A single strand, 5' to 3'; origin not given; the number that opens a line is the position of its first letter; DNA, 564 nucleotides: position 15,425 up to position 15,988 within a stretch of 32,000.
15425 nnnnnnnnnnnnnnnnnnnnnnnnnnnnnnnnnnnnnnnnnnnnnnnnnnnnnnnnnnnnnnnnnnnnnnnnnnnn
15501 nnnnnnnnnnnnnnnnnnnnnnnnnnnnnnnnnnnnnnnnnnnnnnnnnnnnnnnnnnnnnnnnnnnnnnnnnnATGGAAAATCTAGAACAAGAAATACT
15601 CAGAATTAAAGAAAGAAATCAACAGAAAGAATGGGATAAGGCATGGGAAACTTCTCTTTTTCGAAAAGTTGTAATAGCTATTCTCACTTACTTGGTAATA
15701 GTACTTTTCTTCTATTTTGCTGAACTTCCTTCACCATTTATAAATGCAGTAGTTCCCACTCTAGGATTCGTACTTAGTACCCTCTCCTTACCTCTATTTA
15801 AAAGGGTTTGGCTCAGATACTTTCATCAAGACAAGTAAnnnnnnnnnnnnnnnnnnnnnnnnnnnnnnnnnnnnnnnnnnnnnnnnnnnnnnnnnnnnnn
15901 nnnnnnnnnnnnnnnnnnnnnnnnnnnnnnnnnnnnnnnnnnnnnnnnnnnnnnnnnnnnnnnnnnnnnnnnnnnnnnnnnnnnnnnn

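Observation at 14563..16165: tRNA-Met-anchored AT-rich array of one-gene mini-cassettes, each bounded by a degenerate copy of the tRNA 3' end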

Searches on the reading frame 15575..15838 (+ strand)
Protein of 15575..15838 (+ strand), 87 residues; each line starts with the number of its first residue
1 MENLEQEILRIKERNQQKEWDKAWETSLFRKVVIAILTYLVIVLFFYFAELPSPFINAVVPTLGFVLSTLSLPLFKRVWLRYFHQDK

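Call 12: search_protein_families(library=pfam, proteins=[window:15575-15838:+], max_evalue=0.01)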
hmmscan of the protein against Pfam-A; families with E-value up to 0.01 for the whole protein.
window:15575-15838:+ (87 aa): 0 families

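Call 23: find_homologous_proteins(query=window:15575-15838:+, max_evalue=0.1)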
Query window:15575-15838:+ (87 aa): 1510 proteins with E <= 0.1 among 1510 candidates; the best 120 are listed.
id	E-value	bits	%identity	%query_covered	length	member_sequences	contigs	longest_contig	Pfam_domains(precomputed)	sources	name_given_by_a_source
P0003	3.6e-50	185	100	100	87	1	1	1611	-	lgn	-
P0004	4.1e-35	137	72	98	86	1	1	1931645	-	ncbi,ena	-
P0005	4.5e-35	137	72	99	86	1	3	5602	-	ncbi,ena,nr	ncbi:MAG: hypothetical protein KAI67_06065 [Candidatus Pacebacteria bacterium]|nr:hypothetical prote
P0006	1.2e-34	136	76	98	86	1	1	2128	-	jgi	jgi:hypothetical protein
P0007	1.3e-34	136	73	99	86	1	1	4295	-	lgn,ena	-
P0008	2.3e-34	135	70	97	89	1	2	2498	-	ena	-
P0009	2.4e-34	135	73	97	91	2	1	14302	-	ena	-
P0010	5.0e-34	134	71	98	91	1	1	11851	-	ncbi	-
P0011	6.7e-34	134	72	98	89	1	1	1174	-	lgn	-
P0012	8.0e-34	133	73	98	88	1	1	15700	-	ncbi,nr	ncbi:MAG: hypothetical protein NTZ80_03080 [Patescibacteria group bacterium]|nr:hypothetical protein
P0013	8.6e-34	133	72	98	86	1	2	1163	-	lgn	-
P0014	1.0e-33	133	72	98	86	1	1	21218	-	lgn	-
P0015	1.5e-33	132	70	97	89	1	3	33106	-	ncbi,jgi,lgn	jgi:uridine kinase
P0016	2.5e-33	132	72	98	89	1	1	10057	-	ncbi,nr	ncbi:hypothetical protein KKH03_05165 [Patescibacteria group bacterium]|nr:hypothetical protein [Pat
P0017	2.8e-33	132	69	97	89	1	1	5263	-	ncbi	ncbi:MAG: hypothetical protein V1770_00225 [bacterium]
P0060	3.9e-31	125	72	93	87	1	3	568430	-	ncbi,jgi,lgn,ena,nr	ncbi:hypothetical protein COV20_03285 [Candidatus Woesearchaeota archaeon CG10_big_fil_rev_8_21_14_0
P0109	7.0e-30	121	64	98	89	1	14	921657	-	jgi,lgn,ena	jgi:hypothetical protein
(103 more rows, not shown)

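Call 25: find_encoding_contigs(protein=P0004, flank=4000, max_places=3)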
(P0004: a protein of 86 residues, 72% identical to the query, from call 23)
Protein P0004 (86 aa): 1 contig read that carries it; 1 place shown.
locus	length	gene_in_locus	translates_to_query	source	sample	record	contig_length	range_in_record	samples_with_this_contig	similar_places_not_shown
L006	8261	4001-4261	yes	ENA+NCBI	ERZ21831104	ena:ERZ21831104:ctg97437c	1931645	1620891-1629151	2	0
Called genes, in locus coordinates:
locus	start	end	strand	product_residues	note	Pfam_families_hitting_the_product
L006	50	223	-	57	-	-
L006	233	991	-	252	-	-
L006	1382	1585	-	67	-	-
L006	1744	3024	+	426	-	PF13304:AAA_21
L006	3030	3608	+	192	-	-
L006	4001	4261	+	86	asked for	-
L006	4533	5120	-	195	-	PF13707:RloB (weak)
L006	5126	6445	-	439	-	PF13175:AAA_15, PF13304:AAA_21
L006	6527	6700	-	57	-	-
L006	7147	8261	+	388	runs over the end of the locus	-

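Call 26: find_encoding_contigs(protein=P0060, flank=4000, max_places=3)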
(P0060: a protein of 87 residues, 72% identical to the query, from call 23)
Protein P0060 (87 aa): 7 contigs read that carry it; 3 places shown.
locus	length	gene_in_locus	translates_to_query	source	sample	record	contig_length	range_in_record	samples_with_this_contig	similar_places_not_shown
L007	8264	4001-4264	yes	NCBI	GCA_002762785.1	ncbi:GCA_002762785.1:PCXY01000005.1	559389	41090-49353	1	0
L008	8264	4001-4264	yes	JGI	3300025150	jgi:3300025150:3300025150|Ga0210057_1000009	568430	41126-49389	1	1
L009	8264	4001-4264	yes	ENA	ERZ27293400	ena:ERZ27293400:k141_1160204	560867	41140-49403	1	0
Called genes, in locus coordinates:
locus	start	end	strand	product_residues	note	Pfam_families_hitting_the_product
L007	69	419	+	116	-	PF05618:RimB-like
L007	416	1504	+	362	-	PF14397:ATPgrasp_ST (faint), PF02222:ATP-grasp (weak), PF02655:ATP-grasp_3, PF02955:GSH-S_ATP, PF08443:RimK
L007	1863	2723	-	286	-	PF01256:Carb_kinase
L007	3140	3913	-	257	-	PF03372:Exo_endo_phos, PF23226:Exo_endo_phos_PGAP2IP (faint)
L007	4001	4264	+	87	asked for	-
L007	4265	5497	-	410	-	PF00009:GTP_EFTU, PF01926:MMR_HSR1 (faint), PF02421:FeoB_N (faint), PF03193:RsgA_GTPase (weak), PF03144:GTP_EFTU_D2 (weak), PF09173:eIF2_C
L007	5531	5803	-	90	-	PF01918:Alba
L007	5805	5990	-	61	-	PF00833:Ribosomal_S17e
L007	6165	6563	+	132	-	-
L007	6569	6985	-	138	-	-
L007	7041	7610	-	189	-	PF00881:Nitroreductase, PF14512:TM1586_NiRdase (faint), PF00881:Nitroreductase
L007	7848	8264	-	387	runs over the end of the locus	PF00438:S-AdoMet_synt_N, PF02772:S-AdoMet_synt_M, PF02773:S-AdoMet_synt_C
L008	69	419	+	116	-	PF05618:RimB-like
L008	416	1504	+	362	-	PF14397:ATPgrasp_ST (faint), PF02222:ATP-grasp (weak), PF02655:ATP-grasp_3, PF02955:GSH-S_ATP, PF08443:RimK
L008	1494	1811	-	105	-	PF18893:DUF5652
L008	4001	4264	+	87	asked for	-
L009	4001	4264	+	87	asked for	-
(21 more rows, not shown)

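Call 27: find_encoding_contigs(protein=P0109, flank=4000, max_places=6)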
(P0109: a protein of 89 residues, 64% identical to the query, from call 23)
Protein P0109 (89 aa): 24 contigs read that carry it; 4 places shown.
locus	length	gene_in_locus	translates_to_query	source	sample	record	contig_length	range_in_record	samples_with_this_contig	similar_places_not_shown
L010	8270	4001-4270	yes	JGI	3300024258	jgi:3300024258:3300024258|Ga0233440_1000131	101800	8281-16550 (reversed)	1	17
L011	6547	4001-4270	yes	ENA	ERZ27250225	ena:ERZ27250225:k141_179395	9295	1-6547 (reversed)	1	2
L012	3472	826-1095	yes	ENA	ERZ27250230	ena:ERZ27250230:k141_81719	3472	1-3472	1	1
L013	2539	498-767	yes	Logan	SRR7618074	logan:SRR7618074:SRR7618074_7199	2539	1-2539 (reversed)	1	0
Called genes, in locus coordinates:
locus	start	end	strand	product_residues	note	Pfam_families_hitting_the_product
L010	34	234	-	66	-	-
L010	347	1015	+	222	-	PF00154:RecA_N, PF06745:ATPase, PF08423:Rad51, PF13481:AAA_25, PF13479:AAA_24 (weak)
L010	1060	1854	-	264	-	-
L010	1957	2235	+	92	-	-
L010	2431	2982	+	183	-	-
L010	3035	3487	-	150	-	-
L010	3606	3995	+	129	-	PF01022:HTH_5, PF12840:HTH_20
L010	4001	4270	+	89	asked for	-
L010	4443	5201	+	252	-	PF01978:TrmB (faint)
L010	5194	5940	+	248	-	PF19502:DUF6036 (weak)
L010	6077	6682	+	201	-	PF00318:Ribosomal_S2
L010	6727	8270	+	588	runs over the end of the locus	PF13522:GATase_6, PF13537:GATase_7, PF01380:SIS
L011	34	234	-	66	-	-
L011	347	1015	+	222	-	PF00154:RecA_N, PF06745:ATPase, PF08423:Rad51, PF13481:AAA_25, PF13479:AAA_24 (weak)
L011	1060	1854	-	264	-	-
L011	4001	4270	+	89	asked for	-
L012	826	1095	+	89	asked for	-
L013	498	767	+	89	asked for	-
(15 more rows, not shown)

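Call 35: find_encoding_contigs(protein=P0004, flank=10000, max_places=2)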
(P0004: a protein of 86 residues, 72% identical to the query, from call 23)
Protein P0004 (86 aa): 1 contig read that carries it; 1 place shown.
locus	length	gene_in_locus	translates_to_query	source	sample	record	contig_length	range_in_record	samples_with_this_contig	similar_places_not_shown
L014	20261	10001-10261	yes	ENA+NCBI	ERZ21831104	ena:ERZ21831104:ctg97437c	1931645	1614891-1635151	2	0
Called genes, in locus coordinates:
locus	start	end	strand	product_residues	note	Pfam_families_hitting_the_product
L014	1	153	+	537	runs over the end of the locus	-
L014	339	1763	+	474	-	PF02789:Peptidase_M17_N (weak), PF00883:Peptidase_M17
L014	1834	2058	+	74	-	PF03840:SecG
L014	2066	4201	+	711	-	PF00496:SBP_bac_5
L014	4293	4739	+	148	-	PF01281:Ribosomal_L9_N, PF03948:Ribosomal_L9_C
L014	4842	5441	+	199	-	-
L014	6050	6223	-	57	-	-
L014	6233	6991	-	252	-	-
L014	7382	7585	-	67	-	-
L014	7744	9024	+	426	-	PF13304:AAA_21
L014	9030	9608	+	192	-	-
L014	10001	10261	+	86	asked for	-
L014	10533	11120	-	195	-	PF13707:RloB (weak)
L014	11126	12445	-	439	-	PF13175:AAA_15, PF13304:AAA_21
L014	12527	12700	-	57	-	-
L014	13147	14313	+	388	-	-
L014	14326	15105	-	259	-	PF02463:SMC_N (weak), PF00005:ABC_tran, PF13304:AAA_21 (faint)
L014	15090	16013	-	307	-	PF00005:ABC_tran, PF02463:SMC_N (weak), PF13304:AAA_21 (weak), PF08352:oligo_HPY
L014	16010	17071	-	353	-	PF00528:BPD_transp_1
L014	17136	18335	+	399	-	PF00266:Aminotran_5, PF01053:Cys_Met_Meta_PP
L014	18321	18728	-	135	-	PF01592:NifU_N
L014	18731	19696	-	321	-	PF19300:BPD_transp_1_N, PF00528:BPD_transp_1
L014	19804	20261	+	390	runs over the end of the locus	-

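Call 55: search_protein_families(library=pfam, proteins=[L014:4842-5441:+, L014:6050-6223:-, L014:6233-6991:-, L014:7382-7585:-, L014:7744-9024:+, L014:9030-9608:+, L014:10533-11120:-, L014:11126-12445:-, L014:12527-12700:-, L014:13147-14313:+], max_evalue=0.01)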
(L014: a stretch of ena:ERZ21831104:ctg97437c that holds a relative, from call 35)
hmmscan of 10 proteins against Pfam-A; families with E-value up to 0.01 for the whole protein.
L014:4842-5441:+ (199 aa): 0 families

L014:6050-6223:- (57 aa): 0 families

L014:6233-6991:- (252 aa): 0 families

L014:7382-7585:- (67 aa): 0 families

L014:7744-9024:+ (426 aa): 1 family
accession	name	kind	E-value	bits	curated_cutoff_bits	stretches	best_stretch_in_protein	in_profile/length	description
PF13304.12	AAA_21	-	1.3e-13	52.1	27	1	45-362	2-299/304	AAA domain, putative AbiEii toxin, Type IV TA system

L014:9030-9608:+ (192 aa): 0 families

L014:10533-11120:- (195 aa): 2 families
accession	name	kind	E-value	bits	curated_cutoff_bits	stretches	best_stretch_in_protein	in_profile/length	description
PF13707.11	RloB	-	3.7e-07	30.9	31.5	1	4-155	1-142/195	RloB-like protein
PF16782.11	SIL1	-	0.007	16.1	35.5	1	25-100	193-272/292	Nucleotide exchange factor SIL1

L014:11126-12445:- (439 aa): 3 families
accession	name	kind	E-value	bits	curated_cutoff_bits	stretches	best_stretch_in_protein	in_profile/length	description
PF13304.12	AAA_21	-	1.9e-21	77.9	27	1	55-384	4-303/304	AAA domain, putative AbiEii toxin, Type IV TA system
PF13175.12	AAA_15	-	1.6e-14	54.8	32.1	1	1-383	1-373/374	AAA ATPase domain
PF02463.25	SMC_N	-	7e-05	22.8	40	1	53-387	27-205/220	RecF/RecN/SMC N terminal domain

L014:12527-12700:- (57 aa): 0 families

L014:13147-14313:+ (388 aa): 0 families

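Call 68: find_encoding_contigs(protein=P0003, flank=5000, max_places=5)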
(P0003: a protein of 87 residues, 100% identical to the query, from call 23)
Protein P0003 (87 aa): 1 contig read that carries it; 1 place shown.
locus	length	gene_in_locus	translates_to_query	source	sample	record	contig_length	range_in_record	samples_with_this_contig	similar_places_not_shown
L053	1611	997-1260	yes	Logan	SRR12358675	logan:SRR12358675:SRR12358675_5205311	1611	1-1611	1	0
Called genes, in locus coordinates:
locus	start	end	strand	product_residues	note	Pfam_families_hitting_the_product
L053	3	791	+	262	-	?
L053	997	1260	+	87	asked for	-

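Call 74: find_encoding_contigs(protein=P0012, flank=8000, max_places=2)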
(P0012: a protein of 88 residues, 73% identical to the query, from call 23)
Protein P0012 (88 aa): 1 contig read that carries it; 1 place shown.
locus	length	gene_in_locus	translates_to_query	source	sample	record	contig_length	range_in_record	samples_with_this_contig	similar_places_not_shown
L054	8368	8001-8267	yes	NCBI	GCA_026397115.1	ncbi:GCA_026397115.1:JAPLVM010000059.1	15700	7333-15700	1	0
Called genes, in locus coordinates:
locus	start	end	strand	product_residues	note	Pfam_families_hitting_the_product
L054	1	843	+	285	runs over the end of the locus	PF08478:POTRA_1 (weak)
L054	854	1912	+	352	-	PF17764:PriA_3primeBD, PF04851:ResIII, PF00270:DEAD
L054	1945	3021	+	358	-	PF04230:PS_pyruv_trans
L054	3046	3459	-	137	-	PF18920:DUF5671 (faint)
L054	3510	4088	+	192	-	PF01628:HrcA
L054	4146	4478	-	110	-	-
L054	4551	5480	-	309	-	PF01795:Methyltransf_5, PF01728:FtsJ (faint)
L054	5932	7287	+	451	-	PF00772:DnaB, PF13481:AAA_25, PF03796:DnaB_C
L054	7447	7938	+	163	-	-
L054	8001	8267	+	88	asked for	-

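Call 75: find_encoding_contigs(protein=P0016, flank=8000, max_places=2)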
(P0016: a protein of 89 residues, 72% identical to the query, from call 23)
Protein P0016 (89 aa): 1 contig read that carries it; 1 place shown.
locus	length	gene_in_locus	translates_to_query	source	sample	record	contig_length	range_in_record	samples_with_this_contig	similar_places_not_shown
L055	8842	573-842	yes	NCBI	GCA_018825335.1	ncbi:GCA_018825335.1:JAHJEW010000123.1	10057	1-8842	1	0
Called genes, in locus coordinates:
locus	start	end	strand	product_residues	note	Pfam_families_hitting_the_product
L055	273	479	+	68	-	-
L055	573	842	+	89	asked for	-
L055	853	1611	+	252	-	PF00106:adh_short, PF08659:KR (weak), PF13561:adh_short_C2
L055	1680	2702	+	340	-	PF00291:PALP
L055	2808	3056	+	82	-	-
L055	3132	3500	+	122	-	-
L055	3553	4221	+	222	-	PF01027:Bax1-I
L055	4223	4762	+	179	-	PF02620:YceD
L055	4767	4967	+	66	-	-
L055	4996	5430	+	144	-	PF01029:NusB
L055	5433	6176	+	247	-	PF22935:RM44_endonuclase (weak), PF14622:Ribonucleas_3_3, PF00636:Ribonuclease_3, PF00035:dsrm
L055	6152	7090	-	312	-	-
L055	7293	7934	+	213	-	-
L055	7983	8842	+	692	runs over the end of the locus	PF00395:SLH (faint)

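Call 81: search_protein_families(library=pfam, proteins=[L054:7447-7938:+], max_evalue=0.01)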
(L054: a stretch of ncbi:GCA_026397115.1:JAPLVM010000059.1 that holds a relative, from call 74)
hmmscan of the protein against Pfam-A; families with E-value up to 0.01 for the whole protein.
L054:7447-7938:+ (163 aa): 0 families

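Call 94: list_cluster_members(proteins=[L014:4293-4739:+, P0004, L018:1722-2474:-, L047:1158-2069:-, L045:2327-5029:-, window:15575-15838:+])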
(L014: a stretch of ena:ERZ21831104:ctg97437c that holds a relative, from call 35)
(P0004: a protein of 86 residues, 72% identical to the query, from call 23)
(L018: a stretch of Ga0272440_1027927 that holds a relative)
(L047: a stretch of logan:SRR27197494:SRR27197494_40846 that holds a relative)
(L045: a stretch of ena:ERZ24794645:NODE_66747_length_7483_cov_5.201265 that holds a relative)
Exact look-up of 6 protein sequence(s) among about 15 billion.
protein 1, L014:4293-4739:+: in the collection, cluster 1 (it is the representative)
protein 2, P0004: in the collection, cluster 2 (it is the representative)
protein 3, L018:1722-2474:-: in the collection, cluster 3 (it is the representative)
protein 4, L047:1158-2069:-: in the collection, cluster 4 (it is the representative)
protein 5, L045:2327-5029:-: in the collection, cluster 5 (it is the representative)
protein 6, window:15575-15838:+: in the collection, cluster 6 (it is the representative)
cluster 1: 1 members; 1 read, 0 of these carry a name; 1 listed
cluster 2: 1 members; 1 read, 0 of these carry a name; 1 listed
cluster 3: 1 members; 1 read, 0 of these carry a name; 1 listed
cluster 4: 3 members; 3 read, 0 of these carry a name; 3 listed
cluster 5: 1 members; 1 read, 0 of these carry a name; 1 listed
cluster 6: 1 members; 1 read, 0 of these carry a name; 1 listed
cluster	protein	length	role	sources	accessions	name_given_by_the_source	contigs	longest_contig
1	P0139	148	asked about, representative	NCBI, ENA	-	-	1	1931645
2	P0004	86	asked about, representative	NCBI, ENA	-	-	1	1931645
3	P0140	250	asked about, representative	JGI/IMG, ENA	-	-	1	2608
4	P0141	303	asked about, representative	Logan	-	-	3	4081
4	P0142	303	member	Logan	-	-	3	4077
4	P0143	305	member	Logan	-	-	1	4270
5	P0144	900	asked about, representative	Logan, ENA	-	-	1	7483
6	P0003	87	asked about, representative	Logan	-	-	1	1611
